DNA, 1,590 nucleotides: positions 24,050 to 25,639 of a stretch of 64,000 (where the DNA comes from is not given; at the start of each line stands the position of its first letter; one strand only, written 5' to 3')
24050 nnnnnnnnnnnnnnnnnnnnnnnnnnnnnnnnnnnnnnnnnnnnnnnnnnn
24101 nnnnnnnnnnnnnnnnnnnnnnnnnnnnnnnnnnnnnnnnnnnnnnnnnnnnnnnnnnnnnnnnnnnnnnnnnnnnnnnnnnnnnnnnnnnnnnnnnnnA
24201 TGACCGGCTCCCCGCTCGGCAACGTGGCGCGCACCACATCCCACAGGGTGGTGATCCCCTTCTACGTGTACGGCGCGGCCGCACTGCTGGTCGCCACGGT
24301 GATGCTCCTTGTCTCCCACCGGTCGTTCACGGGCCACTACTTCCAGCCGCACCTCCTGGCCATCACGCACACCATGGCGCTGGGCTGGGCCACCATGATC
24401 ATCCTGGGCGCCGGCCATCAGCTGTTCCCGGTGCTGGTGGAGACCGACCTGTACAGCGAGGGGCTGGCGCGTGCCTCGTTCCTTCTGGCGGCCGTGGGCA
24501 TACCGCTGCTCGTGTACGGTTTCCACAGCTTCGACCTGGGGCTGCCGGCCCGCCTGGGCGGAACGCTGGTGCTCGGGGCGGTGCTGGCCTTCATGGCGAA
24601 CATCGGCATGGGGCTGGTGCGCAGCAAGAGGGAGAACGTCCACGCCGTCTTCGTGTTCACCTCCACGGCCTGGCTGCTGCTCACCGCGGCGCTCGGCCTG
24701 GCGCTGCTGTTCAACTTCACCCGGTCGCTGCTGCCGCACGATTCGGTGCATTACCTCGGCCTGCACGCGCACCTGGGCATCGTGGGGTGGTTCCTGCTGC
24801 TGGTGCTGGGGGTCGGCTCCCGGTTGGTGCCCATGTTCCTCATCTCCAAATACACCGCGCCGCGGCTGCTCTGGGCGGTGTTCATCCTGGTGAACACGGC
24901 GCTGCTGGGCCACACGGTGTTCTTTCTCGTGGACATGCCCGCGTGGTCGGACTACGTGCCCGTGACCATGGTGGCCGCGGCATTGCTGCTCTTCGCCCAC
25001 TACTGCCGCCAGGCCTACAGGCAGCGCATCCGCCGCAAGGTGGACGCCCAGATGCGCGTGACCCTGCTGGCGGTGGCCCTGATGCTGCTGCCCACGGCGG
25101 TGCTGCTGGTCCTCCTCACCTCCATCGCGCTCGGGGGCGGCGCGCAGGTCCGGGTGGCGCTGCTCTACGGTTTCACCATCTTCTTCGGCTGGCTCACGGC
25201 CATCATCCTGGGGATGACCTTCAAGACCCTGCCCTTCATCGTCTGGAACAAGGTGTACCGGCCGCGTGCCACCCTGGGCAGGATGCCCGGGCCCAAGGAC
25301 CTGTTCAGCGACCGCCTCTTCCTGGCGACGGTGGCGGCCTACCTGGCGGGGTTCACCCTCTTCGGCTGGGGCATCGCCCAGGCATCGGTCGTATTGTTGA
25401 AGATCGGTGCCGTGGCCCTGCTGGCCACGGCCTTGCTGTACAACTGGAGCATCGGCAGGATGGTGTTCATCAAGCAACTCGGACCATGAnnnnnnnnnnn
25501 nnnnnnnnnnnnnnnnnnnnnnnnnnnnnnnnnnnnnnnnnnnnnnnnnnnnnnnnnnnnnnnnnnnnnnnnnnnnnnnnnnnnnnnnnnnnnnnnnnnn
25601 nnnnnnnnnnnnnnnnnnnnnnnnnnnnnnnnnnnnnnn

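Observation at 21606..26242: Putative nitrosative/iron-centre-repair cluster with an unusual DUF2249x3-RIC fusion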

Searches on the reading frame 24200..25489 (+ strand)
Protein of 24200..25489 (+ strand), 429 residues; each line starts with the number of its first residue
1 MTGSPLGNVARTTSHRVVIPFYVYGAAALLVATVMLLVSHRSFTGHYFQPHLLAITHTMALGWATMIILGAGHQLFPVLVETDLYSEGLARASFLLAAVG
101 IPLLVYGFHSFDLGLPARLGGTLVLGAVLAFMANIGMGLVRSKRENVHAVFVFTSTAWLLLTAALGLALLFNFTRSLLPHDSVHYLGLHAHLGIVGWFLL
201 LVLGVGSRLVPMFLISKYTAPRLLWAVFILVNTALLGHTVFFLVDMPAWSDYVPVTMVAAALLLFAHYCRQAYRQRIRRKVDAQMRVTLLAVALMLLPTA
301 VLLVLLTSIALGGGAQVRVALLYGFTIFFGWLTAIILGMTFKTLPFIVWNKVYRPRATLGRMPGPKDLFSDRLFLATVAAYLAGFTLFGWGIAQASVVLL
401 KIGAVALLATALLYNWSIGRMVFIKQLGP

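Call 3: search_protein_families(library=pfam, proteins=[window:24200-25489:+], max_evalue=0.01)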
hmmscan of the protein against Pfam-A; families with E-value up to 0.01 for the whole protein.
window:24200-25489:+ (429 aa): 0 families

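Call 4: search_protein_families(library=ncbifam, proteins=[window:24200-25489:+], max_evalue=0.01)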
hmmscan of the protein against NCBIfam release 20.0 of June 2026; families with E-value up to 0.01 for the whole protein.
window:24200-25489:+ (429 aa): 1 family
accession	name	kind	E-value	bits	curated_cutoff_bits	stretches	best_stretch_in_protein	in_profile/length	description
NF011053.0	PRK14485.1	subfamily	9.7e-05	20.7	1080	1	23-106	312-397/716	putative bifunctional cbb3-type cytochrome c oxidase subunit I/II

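Call 9: find_homologous_proteins(query=window:24200-25486:+)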
Query window:24200-25486:+ (429 aa): 2109 proteins with E <= 0.001 among 8000 candidates; the best 120 are listed.
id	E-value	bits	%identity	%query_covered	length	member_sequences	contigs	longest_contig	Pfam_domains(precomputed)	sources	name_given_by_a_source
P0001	3.3e-270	914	100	100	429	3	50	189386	-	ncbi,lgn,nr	ncbi:MAG: cytochrome c oxidase subunit I [Flavobacteriales bacterium]|nr:hypothetical protein [Flavo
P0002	2.6e-229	780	86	100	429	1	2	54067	-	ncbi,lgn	-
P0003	2.6e-185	635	71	100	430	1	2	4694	-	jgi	jgi:hypothetical protein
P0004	5.6e-182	624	69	98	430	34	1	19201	-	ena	-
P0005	4.6e-180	617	69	100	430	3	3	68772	-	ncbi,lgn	-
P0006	4.1e-175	601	66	100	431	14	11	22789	-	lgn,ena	-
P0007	5.4e-175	601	68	98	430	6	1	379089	-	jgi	jgi:hypothetical protein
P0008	3.2e-174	598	67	100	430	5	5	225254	-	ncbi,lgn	-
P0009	5.4e-174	597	68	98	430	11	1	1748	-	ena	-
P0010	4.8e-173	594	68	97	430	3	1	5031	PF00115.26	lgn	-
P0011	9.6e-173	593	68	98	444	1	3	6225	-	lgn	-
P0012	2.0e-172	592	68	97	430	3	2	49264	-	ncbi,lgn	-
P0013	4.9e-172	591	68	100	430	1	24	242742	-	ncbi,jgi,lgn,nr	ncbi:MAG: hypothetical protein IT230_01440 [Flavobacteriales bacterium]|nr:hypothetical protein [Fla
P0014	6.2e-172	591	68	97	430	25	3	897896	-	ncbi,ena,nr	ncbi:MAG: cytochrome C oxidase subunit I [Flavobacteriales bacterium]|nr:cytochrome C oxidase subuni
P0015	1.0e-171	590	66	98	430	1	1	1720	-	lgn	-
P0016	1.8e-171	589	68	98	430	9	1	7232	PF00115.26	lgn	-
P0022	7.5e-171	587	66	97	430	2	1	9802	PF00115.26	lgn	-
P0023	1.0e-170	587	66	97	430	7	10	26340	PF00115.26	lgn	-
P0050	4.4e-147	509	56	97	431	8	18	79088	PF00115.26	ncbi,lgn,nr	ncbi:MAG: cytochrome c oxidase subunit I [Bacteroidia bacterium]|nr:cytochrome c oxidase subunit I [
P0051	1.1e-146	507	57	96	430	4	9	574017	PF00115.26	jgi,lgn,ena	-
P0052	1.1e-146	507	56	97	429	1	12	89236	PF00115.26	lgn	-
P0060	2.5e-145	503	57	97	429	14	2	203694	PF00115.26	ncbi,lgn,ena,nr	ncbi:MAG: cytochrome C oxidase subunit I [Ferruginibacter sp.]|nr:cytochrome C oxidase subunit I [Fe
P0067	5.4e-145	502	55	99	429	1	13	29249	PF00115.26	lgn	-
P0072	1.3e-144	501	55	99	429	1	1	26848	PF00115.26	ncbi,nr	ncbi:MAG TPA: cytochrome C oxidase subunit I [Agriterribacter sp.]|nr:cytochrome C oxidase subunit I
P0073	1.4e-144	501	55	99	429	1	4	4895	PF00115.26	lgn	-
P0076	1.8e-144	500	55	99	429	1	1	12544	PF00115.26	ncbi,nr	ncbi:MAG: cytochrome c oxidase subunit I [Chitinophagaceae bacterium]|nr:cytochrome c oxidase subuni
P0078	2.2e-144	500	54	96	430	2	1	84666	PF00115.26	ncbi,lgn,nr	ncbi:MAG TPA: cytochrome C oxidase subunit I [Candidatus Kapabacteria bacterium]|nr:cytochrome C oxi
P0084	5.4e-144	499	57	97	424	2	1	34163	PF00115.26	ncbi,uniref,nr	ncbi:cytochrome C oxidase subunit I [Agriterribacter sp.]|uniref:cytochrome C oxidase subunit I n=1 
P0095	1.7e-143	497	57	97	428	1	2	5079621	PF00115.26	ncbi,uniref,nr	ncbi:cytochrome C oxidase subunit I [Flavisolibacter ginsenosidimutans]|uniref:Cytochrome C oxidase 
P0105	2.8e-143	496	56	97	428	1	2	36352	PF00115.26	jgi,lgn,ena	-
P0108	3.3e-143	496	54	98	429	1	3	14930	PF00115.26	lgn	-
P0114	4.4e-143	496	55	97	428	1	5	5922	PF00115.26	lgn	-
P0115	4.5e-143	496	58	98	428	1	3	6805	PF00115.26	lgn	-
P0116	4.6e-143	496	54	97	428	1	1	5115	PF00115.26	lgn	-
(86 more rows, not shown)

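Call 18: find_encoding_contigs(protein=P0095, flank=8000, max_places=2)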
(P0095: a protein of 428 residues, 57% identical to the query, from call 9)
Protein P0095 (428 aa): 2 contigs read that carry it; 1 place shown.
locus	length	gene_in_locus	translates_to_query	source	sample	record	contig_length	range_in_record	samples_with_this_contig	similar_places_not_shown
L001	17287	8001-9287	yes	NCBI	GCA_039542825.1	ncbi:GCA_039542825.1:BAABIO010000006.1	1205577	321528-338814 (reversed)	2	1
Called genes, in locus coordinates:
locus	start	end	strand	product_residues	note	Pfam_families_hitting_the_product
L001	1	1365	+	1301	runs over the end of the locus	PF13088:BNR_2 (faint), PF15780:ASH, PF22544:HYDIN_VesB_CFA65-like_Ig, PF06119:NIDO (weak), PF18962:Por_Secre_tail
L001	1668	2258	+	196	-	PF07638:Sigma70_ECF (weak), PF04542:Sigma70_r2, PF04545:Sigma70_r4 (faint), PF08281:Sigma70_r4_2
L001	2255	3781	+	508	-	PF13568:OMP_b-brl_2 (weak), PF13505:OMP_b-brl (faint)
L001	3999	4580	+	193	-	PF07638:Sigma70_ECF (weak), PF04542:Sigma70_r2, PF04545:Sigma70_r4, PF08281:Sigma70_r4_2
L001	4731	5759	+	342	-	PF07731:Cu-oxidase_2 (faint), PF00127:Copper-bind (faint), PF07732:Cu-oxidase_3 (weak)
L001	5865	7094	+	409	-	PF10006:DUF2249, PF04405:ScdA_N, PF01814:Hemerythrin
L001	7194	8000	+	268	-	PF08984:DUF1858, PF10006:DUF2249, PF01206:TusA (faint), PF10006:DUF2249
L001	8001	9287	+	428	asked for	PF00115:COX1 (faint)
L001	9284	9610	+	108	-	PF01883:FeS_assembly_P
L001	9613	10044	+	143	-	PF02082:Rrf2, PF03444:WHD_HrcA (weak)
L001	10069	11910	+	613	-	-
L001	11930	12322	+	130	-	PF01152:Bac_globin (weak)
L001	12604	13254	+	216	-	PF07690:MFS_1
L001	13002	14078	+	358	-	PF07690:MFS_1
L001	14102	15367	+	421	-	PF01546:Peptidase_M20, PF07687:M20_dimer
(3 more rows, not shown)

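Call 19: find_encoding_contigs(protein=P0078, flank=8000, max_places=2)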
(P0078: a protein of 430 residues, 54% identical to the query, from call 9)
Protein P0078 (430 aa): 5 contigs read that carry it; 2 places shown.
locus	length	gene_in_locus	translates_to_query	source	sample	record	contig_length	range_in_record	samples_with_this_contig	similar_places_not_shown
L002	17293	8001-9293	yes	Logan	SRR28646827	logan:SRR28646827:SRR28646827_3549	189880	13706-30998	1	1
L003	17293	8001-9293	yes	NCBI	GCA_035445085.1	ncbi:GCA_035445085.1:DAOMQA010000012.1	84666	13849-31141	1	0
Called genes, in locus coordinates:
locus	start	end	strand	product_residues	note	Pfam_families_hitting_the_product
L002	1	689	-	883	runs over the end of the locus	PF01624:MutS_I, PF05188:MutS_II, PF05192:MutS_III, PF05190:MutS_IV, PF00488:MutS_V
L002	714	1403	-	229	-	PF00912:Transgly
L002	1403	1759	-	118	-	-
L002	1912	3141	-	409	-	PF19577:DcaP (weak)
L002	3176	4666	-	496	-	PF02335:Cytochrom_C552, PF14522:Cytochrome_C7 (faint)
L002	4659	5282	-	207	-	PF03264:Cytochrom_NNT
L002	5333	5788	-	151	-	PF02082:Rrf2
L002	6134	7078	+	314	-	PF10006:DUF2249, PF04405:ScdA_N, PF01814:Hemerythrin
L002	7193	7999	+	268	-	PF08984:DUF1858, PF10006:DUF2249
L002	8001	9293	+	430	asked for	PF00115:COX1 (faint)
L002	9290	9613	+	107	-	PF01883:FeS_assembly_P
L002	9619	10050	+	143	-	PF02082:Rrf2, PF03444:WHD_HrcA (weak)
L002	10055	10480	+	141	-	-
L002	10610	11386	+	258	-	PF13847:Methyltransf_31, PF08241:Methyltransf_11, PF13649:Methyltransf_25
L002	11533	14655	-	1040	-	PF11028:TMEM260_N, PF28495:TMEM260_2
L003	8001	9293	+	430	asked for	PF00115:COX1 (faint)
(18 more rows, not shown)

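Call 22: search_solved_structures(query=A1, max_evalue=10, show_alignments=2)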
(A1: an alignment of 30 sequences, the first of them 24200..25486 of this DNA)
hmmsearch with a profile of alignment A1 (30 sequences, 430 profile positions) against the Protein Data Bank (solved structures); distinct sequences matched with E-value up to 10: 0.

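Call 23: find_related_loci(query=A1, collection=genome_contigs, flank=7000)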
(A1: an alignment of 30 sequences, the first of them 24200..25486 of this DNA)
Query A1 (429 aa) in genome_contigs; peptide patterns used: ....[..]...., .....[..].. (x = any residue, [..] = any of these).
599 stretches matched a pattern (row limit reached: there are more); 545 encode a relative of the query (tblastn E <= 1e-3); the best 80 are kept; 80 distinct loci.
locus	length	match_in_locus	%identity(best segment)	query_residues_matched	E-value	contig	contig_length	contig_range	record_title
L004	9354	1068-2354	86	1-429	0e+0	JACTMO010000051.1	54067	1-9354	MAG: Bacteroidetes bacterium isolate BJ7 scaffold_562, whole genome shotgun sequence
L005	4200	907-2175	69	1-422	2e-179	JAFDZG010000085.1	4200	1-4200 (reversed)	MAG: Bacteroidetes bacterium isolate SZAS-77 CK_MAG-49__85__length-4200, whole genome shotgun sequence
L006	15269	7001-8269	68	1-422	5e-171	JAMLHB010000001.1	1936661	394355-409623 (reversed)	MAG: Flavobacteriales bacterium isolate ACE_NR_BACT18 ACE_NR_BACT18_1, whole genome shotgun sequence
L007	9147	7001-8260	66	5-422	9e-171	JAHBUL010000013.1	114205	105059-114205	MAG: Flavobacteriales bacterium isolate ACE_BAC32 BAC32_13, whole genome shotgun sequence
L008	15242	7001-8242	68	9-422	5e-169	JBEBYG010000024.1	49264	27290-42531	MAG: Cryomorpha ignava isolate T2.bin.84 NODE_1968_length_49264_cov_20.440651, whole genome shotgun sequence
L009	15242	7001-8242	68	9-422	3e-165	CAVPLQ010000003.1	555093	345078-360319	MAG: uncultured Flavobacteriales bacterium isolate MFD09964.bin.1.3 genome assembly, contig: contig_25047, whole genome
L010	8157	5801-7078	68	1-425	3e-164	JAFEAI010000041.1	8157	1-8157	MAG: Bacteroidetes bacterium isolate SZAS LIN-79 LIN-664__41__length-8157, whole genome shotgun sequence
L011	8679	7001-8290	66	1-429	9e-164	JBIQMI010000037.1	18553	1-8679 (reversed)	MAG: Cryomorphaceae bacterium isolate mag.29h NODE_779_length_18553, whole genome shotgun sequence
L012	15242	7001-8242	68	9-422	4e-163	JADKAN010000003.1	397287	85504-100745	MAG: Flavobacteriales bacterium isolate Mari_18-Q3-R65-66_BAT3C.397 tig00001054-10-3967330, whole genome shotgun sequenc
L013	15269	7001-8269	70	1-422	4e-167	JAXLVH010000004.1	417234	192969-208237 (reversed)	MAG: Flavobacteriales bacterium isolate STL-BAC51 C2.61.fa-4, whole genome shotgun sequence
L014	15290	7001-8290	67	1-429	3e-162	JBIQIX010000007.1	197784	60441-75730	MAG: Flavobacteriales bacterium isolate mag.25f NODE_67_length_197784, whole genome shotgun sequence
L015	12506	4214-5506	66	1-429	4e-162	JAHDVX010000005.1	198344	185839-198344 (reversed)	MAG: Flavobacteriales bacterium isolate BAC5 NODE_203_length_198344_cov_9.842835, whole genome shotgun sequence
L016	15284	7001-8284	68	1-427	1e-160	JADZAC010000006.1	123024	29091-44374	MAG: Flavobacteriales bacterium isolate SJ6 c_000000027883, whole genome shotgun sequence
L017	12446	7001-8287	67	1-428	2e-160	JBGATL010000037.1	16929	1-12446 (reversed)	MAG: Flavobacteriales bacterium isolate MAG_MBR_AS.45 MBRAS-45_scaffold_5111, whole genome shotgun sequence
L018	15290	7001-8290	65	1-428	2e-158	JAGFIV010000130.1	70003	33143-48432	MAG: Flavobacteriales bacterium isolate mag.6 k127_2113513, whole genome shotgun sequence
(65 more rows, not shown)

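Call 27: predict_structure(alignment_id=A1)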
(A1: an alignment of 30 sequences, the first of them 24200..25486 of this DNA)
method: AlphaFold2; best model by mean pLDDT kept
length: 429 residues; sequences in the alignment: 30
mean_pLDDT: 79.9   pTM: 0.83
mean pLDDT of the five models: 79.9, 77.5, 74.6, 69.3, 68.4
residues with pLDDT >= 90: 130; 70-90: 211; 50-70: 65; < 50: 23
segments of 3 or more residues with pLDDT < 50: 1-12, 210-216
pLDDT, mean of each block of 10 residues (from residue 1): 37 70 93 91 77 89 85 71 79 95 93 89 94 86 72 90 91 81 83 80 67 52 90 93 89 89 84 65 55 73 78 69 85 75 72 67 69 86 93 91 95 88 62
secondary structure, 60 per line:
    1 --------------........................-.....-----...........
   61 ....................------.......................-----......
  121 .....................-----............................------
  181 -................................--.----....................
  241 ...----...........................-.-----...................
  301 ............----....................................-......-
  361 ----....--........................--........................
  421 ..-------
elements in order: H15-38 H40-44 H50-80 H87-109 H115-141 H147-174 H182-213 H221-243 H248-274 H282-312 H317-352 H354-359 H365-368 H371-394 H397-422

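Call 48: search_protein_representatives(alignment_id=A1)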
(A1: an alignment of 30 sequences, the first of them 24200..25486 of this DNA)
Query: 30 sequences, 430 profile positions. Proteins with E-value up to 0.001 (for the whole library): 2407; up to 1e-10: 1333; up to 1e-30: 276. The best 150 are listed.
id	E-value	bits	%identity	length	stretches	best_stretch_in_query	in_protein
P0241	3.0e-198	675.7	-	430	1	1-428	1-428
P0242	1.9e-156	538.0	-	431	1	5-428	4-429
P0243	9.4e-122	423.6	-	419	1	11-428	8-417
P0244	2.2e-118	412.5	-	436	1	16-428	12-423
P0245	3.2e-117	408.7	-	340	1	90-429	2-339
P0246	3.4e-115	402.0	-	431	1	11-424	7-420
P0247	6.3e-112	391.2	-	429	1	1-427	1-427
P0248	5.0e-111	388.3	-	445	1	17-428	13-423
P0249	4.5e-108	378.6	-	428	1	10-425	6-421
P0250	3.2e-105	369.1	-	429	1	7-428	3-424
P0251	6.5e-102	358.2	-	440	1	12-428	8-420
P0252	5.0e-101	355.3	-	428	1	18-429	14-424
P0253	6.2e-101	355.0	-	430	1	15-428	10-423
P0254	1.0e-100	354.3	-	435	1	22-425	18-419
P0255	2.7e-100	352.9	-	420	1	11-428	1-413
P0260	1.5e-93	330.7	-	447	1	8-422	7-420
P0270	1.2e-88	314.5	-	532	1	17-428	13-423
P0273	2.7e-86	306.8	-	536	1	16-428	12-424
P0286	2.0e-81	290.7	-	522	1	10-428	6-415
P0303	7.1e-68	246.1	-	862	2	36-419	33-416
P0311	9.9e-64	232.4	-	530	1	14-428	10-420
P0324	5.3e-57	210.3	-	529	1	12-428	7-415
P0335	2.5e-52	194.9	-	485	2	174-425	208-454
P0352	7.8e-48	180.1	-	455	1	15-407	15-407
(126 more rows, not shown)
